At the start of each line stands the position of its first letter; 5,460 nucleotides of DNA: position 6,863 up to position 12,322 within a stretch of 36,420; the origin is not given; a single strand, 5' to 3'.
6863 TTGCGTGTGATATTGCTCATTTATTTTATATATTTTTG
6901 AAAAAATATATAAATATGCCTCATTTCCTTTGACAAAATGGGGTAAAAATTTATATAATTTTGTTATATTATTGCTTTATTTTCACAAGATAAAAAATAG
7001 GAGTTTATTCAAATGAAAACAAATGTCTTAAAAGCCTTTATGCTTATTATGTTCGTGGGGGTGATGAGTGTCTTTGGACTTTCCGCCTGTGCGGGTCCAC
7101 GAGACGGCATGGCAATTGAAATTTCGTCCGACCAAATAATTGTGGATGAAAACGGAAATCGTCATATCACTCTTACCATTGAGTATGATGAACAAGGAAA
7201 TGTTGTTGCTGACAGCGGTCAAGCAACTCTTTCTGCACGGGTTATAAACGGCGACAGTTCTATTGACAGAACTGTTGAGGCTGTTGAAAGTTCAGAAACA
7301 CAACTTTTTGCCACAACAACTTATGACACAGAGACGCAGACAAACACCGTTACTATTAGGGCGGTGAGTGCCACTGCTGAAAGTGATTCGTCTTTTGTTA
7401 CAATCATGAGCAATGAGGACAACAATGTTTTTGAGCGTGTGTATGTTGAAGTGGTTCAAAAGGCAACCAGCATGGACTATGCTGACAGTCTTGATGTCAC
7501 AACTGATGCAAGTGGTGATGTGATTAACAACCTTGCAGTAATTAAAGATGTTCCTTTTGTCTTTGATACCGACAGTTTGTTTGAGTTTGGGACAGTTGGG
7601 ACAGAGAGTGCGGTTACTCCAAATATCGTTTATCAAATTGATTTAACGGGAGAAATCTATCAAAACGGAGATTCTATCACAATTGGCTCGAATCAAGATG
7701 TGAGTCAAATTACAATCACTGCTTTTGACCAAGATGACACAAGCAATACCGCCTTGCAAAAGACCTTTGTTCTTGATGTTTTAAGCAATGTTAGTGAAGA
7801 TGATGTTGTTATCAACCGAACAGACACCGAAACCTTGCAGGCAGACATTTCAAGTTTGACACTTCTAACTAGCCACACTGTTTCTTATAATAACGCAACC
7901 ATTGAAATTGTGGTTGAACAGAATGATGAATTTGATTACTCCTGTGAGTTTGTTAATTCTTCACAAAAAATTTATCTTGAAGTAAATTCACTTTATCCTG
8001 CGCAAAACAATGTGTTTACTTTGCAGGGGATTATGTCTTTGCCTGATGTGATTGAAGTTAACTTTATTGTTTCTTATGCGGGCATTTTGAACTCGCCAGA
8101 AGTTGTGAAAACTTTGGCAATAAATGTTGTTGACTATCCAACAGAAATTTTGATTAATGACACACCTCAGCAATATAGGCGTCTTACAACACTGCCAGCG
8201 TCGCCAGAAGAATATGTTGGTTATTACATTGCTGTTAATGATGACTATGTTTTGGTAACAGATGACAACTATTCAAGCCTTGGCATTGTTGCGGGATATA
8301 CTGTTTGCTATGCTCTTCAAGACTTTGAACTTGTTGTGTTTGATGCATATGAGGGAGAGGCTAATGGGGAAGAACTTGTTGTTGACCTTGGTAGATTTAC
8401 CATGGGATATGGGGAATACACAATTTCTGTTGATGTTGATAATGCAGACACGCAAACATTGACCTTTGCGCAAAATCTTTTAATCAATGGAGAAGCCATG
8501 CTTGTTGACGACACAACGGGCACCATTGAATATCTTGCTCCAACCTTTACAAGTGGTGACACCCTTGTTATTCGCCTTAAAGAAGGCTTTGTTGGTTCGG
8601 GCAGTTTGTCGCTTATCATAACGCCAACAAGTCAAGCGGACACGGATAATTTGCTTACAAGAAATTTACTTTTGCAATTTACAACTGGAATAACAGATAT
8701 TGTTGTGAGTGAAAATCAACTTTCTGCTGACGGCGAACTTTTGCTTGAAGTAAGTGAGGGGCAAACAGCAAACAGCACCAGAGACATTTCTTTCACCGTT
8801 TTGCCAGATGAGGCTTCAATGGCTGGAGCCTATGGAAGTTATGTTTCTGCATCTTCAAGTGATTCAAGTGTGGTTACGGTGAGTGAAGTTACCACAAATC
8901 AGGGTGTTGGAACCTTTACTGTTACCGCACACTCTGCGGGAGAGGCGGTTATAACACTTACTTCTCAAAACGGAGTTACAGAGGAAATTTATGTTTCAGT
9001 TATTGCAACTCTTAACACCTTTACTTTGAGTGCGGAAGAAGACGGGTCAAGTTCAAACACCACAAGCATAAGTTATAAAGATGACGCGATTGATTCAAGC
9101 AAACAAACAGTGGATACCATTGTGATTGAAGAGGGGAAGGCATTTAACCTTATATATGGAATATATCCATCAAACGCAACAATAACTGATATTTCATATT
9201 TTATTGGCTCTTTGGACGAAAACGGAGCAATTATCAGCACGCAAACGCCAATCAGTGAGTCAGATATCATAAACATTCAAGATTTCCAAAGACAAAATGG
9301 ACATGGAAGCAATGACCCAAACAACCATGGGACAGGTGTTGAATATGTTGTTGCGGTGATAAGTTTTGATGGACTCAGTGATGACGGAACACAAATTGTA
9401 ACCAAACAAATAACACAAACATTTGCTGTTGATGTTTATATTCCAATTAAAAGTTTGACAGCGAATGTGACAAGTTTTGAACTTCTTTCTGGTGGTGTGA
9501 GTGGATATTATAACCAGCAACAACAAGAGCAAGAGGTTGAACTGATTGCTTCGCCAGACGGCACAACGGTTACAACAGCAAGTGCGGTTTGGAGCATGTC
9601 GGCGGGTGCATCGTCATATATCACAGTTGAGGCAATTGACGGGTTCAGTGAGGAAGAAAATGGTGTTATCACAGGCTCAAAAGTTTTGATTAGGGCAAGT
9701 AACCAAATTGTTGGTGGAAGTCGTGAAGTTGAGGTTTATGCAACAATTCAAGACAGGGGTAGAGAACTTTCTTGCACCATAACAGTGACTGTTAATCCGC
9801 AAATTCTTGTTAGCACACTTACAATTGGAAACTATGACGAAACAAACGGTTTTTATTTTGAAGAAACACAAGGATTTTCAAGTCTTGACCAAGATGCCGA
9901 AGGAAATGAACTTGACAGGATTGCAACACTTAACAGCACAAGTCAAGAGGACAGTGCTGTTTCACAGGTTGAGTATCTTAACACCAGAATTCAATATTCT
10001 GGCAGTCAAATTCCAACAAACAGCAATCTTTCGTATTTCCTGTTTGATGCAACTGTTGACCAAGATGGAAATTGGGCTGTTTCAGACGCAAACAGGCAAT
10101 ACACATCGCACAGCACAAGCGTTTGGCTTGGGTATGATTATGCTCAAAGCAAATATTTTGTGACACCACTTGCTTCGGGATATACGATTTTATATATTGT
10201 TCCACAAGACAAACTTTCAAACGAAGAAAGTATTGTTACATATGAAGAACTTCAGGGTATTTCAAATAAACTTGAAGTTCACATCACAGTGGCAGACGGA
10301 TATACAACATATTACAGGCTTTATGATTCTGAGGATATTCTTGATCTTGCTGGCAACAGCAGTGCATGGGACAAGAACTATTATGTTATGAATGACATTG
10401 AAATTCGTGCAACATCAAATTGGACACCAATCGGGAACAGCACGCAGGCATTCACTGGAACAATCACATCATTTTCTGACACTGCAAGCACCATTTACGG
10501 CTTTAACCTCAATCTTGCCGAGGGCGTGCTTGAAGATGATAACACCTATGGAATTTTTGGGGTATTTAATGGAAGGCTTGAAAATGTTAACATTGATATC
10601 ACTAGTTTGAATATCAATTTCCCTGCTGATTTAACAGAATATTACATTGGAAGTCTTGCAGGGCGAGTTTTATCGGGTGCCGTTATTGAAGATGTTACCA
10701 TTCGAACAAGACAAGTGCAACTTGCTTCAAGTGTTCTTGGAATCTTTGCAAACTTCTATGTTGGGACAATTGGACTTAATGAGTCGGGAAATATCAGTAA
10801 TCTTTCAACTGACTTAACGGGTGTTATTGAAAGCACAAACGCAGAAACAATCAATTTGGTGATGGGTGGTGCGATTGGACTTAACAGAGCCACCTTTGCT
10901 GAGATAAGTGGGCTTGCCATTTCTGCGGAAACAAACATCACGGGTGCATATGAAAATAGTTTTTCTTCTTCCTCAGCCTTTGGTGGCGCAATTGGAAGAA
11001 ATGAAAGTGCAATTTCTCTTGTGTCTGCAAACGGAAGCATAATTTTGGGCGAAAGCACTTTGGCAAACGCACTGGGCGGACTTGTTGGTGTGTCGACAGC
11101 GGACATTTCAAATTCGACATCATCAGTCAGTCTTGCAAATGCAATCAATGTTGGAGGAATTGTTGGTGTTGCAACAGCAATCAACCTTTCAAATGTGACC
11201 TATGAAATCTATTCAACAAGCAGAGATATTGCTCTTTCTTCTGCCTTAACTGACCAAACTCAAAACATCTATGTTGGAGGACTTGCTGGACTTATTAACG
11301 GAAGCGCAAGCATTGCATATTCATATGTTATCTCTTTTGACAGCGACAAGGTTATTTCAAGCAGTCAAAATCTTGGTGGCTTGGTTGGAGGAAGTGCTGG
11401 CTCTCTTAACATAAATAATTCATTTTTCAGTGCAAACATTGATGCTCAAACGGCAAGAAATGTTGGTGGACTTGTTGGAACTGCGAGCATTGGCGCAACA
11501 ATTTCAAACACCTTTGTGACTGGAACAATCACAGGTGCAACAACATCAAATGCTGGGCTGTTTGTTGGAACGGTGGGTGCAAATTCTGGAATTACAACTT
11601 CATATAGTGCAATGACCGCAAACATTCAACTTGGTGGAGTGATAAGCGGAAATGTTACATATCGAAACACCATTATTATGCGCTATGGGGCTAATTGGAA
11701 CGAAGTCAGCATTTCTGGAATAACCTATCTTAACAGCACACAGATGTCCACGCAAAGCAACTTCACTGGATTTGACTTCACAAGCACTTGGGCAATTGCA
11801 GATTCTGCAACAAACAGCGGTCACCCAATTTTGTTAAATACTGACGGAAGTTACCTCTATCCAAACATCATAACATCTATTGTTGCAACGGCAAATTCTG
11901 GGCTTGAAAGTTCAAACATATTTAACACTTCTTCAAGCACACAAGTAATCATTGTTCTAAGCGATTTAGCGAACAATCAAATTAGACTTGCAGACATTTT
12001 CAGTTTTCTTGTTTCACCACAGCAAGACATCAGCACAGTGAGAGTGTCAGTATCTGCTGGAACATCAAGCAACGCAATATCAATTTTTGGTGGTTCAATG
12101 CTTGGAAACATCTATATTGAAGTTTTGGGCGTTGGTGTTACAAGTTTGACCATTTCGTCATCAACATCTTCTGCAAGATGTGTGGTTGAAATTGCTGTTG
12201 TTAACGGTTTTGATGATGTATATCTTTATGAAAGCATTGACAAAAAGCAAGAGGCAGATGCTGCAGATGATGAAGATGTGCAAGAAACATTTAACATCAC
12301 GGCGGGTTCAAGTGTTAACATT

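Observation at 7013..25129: One 18.1-kb ORF encodes a 6,038-aa lipid-anchored surface protein built from seven concatenated GLUG-type beta-helix cassettes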

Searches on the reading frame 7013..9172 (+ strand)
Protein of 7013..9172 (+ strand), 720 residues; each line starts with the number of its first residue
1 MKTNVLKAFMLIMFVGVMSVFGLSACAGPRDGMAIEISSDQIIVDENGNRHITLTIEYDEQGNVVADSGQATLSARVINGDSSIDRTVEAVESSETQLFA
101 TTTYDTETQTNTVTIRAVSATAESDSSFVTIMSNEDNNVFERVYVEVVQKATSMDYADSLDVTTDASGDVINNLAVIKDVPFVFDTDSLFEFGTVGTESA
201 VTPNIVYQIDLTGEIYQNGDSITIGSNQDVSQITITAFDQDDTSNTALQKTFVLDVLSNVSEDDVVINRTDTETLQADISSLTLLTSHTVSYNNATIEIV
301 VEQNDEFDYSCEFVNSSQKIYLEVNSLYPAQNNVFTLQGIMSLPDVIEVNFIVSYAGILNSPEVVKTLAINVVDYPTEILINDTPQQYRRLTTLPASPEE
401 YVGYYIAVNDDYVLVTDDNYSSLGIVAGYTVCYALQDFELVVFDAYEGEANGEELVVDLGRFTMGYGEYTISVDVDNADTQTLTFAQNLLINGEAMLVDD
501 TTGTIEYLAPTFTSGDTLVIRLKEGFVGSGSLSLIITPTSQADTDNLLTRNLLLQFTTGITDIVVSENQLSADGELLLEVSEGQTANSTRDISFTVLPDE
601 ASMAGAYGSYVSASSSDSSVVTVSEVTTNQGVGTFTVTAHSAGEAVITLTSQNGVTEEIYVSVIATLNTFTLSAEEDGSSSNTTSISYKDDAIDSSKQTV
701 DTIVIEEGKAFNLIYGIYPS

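Call 8: search_protein_families(library=pfam, proteins=[window:7013-9172:+], max_evalue=10)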
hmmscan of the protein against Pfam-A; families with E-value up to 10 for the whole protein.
window:7013-9172:+ (720 aa): 3 families
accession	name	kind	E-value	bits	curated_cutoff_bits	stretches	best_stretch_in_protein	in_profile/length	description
PF02368.24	Big_2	-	0.00021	21.6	22.8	1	609-655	34-72/79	Bacterial Ig-like domain (group 2)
PF22962.3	Ig_NUP210_7th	-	0.18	12.5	27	1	612-659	38-84/99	NUP210 Ig-like domain 7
PF11776.13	RcnB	-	0.28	11.5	25.9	0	394-419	23-46/51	Nickel/cobalt transporter regulator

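Call 90: search_protein_families(library=ncbifam, proteins=[window:7013-9172:+], max_evalue=0.1)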
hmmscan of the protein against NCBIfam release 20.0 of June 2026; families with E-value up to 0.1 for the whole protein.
window:7013-9172:+ (720 aa): 0 families

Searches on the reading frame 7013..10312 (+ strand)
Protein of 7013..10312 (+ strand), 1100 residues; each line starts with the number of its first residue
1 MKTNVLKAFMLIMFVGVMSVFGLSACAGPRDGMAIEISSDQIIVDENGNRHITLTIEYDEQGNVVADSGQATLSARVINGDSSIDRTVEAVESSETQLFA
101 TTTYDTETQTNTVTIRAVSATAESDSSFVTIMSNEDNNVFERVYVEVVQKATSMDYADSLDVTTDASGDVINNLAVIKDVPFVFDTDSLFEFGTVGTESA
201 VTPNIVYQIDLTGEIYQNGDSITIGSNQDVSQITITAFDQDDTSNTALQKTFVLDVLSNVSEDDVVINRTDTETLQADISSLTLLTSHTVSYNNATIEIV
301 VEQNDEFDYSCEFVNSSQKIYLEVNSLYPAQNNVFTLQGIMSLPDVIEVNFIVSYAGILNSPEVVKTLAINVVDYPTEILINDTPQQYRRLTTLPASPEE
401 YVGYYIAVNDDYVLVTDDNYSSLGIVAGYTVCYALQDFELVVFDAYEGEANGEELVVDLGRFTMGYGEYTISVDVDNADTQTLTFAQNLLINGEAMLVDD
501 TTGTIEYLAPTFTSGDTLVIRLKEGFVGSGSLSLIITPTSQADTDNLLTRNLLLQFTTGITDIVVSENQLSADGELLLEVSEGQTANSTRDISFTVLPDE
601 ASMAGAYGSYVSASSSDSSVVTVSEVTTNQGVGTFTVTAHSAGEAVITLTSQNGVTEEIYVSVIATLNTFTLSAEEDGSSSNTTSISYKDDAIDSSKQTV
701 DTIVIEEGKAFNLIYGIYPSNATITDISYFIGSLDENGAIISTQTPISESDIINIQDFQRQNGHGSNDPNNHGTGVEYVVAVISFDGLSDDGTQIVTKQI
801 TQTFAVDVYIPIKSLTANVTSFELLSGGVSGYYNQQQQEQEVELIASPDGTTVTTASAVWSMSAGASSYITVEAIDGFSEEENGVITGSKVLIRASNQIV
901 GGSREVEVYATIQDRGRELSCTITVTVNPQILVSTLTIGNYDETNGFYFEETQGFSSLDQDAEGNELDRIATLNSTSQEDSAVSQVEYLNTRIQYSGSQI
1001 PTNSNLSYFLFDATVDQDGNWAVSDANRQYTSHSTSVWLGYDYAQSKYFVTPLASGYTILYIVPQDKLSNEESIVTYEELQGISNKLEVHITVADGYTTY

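Call 15: find_homologous_proteins(query=window:7013-10312:+, max_evalue=0.00001)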
Query window:7013-10312:+: 8000 candidates shared short words with the query, none scored E <= 0.00001.

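Call 16: find_related_loci(query=window:7013-10312:+, collection=genome_contigs, flank=10000)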
Query window:7013-10312:+ (1100 aa) in genome_contigs; peptide patterns used: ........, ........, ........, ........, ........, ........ (x = any residue, [..] = any of these).
50 stretches matched a pattern, but none encodes a relative of the query by tblastn (E <= 1e-3).

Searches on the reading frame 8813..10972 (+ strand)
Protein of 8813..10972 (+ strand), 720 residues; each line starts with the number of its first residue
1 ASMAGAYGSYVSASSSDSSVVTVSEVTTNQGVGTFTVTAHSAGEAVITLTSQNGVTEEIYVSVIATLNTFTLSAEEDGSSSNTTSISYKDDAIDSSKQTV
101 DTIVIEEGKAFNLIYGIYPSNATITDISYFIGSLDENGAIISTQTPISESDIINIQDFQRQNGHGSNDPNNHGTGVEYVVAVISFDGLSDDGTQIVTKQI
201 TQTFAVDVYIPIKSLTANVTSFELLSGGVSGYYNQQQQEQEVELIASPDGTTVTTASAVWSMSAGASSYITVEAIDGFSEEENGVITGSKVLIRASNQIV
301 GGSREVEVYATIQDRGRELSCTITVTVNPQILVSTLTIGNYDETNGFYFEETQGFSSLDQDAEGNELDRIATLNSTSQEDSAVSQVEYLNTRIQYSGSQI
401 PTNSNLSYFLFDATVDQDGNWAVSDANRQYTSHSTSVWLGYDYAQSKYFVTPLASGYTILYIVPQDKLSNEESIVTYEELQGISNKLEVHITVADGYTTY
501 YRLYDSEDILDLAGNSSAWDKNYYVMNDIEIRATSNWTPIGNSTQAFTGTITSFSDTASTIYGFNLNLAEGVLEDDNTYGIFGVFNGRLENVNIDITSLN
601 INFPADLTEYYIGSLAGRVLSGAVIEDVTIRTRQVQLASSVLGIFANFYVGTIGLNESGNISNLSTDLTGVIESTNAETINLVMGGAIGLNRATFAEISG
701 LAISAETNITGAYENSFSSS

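Call 8: search_protein_families(library=pfam, proteins=[window:8813-10972:+], max_evalue=10)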
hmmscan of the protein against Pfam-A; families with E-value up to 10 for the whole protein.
window:8813-10972:+ (720 aa): 2 families
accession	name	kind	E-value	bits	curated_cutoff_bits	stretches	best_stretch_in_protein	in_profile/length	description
PF02368.24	Big_2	-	0.00049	20.4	22.8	1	10-55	35-72/79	Bacterial Ig-like domain (group 2)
PF07581.17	Glug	-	1.6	9.7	20.5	1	610-629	3-22/28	The GLUG motif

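Call 90: search_protein_families(library=ncbifam, proteins=[window:8813-10972:+], max_evalue=0.1)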
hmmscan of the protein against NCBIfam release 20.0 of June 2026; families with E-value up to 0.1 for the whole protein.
window:8813-10972:+ (720 aa): 0 families

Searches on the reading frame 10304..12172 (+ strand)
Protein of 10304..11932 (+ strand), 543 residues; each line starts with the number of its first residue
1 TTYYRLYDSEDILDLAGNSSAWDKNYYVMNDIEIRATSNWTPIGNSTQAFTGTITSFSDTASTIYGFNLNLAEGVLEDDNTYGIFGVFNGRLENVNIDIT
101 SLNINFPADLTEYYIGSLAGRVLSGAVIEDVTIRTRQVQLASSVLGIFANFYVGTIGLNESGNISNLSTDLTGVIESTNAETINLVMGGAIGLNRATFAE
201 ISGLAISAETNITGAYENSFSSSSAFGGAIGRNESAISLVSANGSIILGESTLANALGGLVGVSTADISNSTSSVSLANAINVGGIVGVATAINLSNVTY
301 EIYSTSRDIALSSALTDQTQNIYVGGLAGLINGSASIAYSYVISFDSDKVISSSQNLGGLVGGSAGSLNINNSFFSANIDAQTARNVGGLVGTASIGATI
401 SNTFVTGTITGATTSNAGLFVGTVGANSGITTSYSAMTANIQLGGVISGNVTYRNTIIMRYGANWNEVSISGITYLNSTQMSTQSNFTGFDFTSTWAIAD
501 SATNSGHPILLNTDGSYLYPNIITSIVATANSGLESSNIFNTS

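Call 33: find_homologous_proteins(query=window:10304-11932:+, max_evalue=0.00001)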
Query window:10304-11932:+ (543 aa): 2 proteins with E <= 0.00001 among 8000 candidates.
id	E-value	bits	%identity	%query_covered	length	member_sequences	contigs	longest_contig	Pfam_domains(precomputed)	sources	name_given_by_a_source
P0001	3.4e-7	48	29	52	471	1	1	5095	PF07581.18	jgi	jgi:hypothetical protein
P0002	5.0e-6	44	27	92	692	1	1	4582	PF18962.8,PF07581.18,PF13860.13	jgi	jgi:hypothetical protein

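Call 58: predict_structure(alignment_id=A1)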
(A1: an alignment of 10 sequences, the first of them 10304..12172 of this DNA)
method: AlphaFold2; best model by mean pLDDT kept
length: 623 residues; sequences in the alignment: 10
mean_pLDDT: 58.5   pTM: 0.64
mean pLDDT of the five models: 58.5, 57.2, 55.6, 55.1, 54.1
residues with pLDDT >= 90: 67; 70-90: 146; 50-70: 157; < 50: 253
segments of 3 or more residues with pLDDT < 50: 241-278, 297-305, 310-318, 412-420, 444-623
pLDDT, mean of each block of 10 residues (from residue 1): 89 91 95 78 89 92 87 62 91 90 75 88 82 79 62 88 70 59 75 75 60 54 74 72 36 26 33 42 76 58 48 47 74 72 53 66 80 65 66 72 61 43 54 54 45 33 33 32 33 29 30 28 28 31 36 38 36 39 39 34 42 47 42
secondary structure, 60 per line:
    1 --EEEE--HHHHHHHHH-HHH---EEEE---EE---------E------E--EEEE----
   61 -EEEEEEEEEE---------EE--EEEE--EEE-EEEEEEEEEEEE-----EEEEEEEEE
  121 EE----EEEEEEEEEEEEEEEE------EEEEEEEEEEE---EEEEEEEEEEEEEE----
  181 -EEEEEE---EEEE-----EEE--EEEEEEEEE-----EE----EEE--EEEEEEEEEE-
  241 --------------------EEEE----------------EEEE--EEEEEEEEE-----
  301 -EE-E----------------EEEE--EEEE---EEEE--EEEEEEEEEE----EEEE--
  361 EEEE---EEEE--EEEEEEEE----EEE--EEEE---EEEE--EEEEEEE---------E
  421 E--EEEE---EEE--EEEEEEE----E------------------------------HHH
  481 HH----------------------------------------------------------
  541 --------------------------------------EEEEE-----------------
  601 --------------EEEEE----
elements in order: E3-6 H9-17 E25-28 E53-56 E62-71 E85-88 E91-93 E95-106 E112-122 E127-142 E149-159 E163-176 E182-187 E191-194 E200-202 E205-213 E225-227 E230-239 E261-264 E281-284 E287-295 E322-325 E328-331 E335-338 E341-350 E355-358 E361-364 E368-371 E374-381 E386-388 E391-394 E398-401 E404-410 E424-427 E431-433 E436-442 H478-482 E579-583 E615-619

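Call 61: fold_search(model_id=the predicted structure, library=pdb)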
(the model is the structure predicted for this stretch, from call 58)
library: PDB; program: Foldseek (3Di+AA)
matches with E <= 10: 96; with E <= 0.001: 0
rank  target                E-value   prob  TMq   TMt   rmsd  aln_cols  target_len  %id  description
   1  6xja_P                2.1e-02  0.96  0.23  0.13  11.6       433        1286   13  Streptococcus Pneumoniae IgA1 Protease with IgA1 substrate (released 2021-01-20)
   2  7uvl_P                2.4e-02  0.96  0.23  0.12  11.0       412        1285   12  IgA1 Protease with IgA1 substrate (released 2022-11-23)
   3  7xz9_A                6.0e-02  0.30  0.20  0.24  14.1       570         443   10  Mutant (E236A) of the N-terminal domain of fucoidan lyase FdlA (released 2022-09-28)
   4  7xzd_B                6.0e-02  0.25  0.19  0.24  14.2       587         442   10  Mutant (F179A) of the N-terminal domain of fucoidan lyase FdlA (released 2022-09-28)
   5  7xz8                  6.2e-02  0.18  0.17  0.21  15.2       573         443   10  Mutant (K141A) of the N-terminal domain of fucoidan lyase FdlA (released 2022-09-28)
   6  7xzc_A                6.5e-02  0.33  0.21  0.26  12.5       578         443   12  Mutant (R240A) of the N-terminal domain of fucoidan lyase FdlA (released 2022-09-28)
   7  7xzb_A                9.4e-02  0.20  0.19  0.24  14.0       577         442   11  Mutant (Y242A) of the N-terminal domain of fucoidan lyase FdlA (released 2022-09-28)
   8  6xjb                  1.3e-01  0.41  0.19  0.11  23.3       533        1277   13  IgA1 Protease (released 2020-12-09)
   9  7xzd_A                1.5e-01  0.20  0.19  0.24  14.5       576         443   11  Mutant (F179A) of the N-terminal domain of fucoidan lyase FdlA (released 2022-09-28)
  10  7xzf_A                1.9e-01  0.14  0.17  0.21  14.9       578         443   11  Wild type of the N-terminal domain of fucoidan lyase FdlA (released 2022-09-28)
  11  5nxk_C                2.0e-01  0.15  0.14  0.22  14.6       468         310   13  L. reuteri 53608 SRRP (released 2018-03-21)
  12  3n6z                  2.2e-01  0.75  0.20  0.33  12.8       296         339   15  Crystal structure of a putative immunoglobulin A1 protease (BACOVA_03286) from Bacteroides ovatus at 1.30 A resolution (released 2010-07-21)
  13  7xza_A                2.2e-01  0.10  0.16  0.20  14.9       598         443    9  Mutant (Y242F) of the N-terminal domain of fucoidan lyase FdlA (released 2022-09-28)
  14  7xzc_B                2.5e-01  0.08  0.15  0.18  14.5       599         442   10  Mutant (R240A) of the N-terminal domain of fucoidan lyase FdlA (released 2022-09-28)
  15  7uvk                  2.8e-01  0.47  0.20  0.11  11.9       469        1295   12  G. haemolysans IgA1 protease (released 2022-11-23)
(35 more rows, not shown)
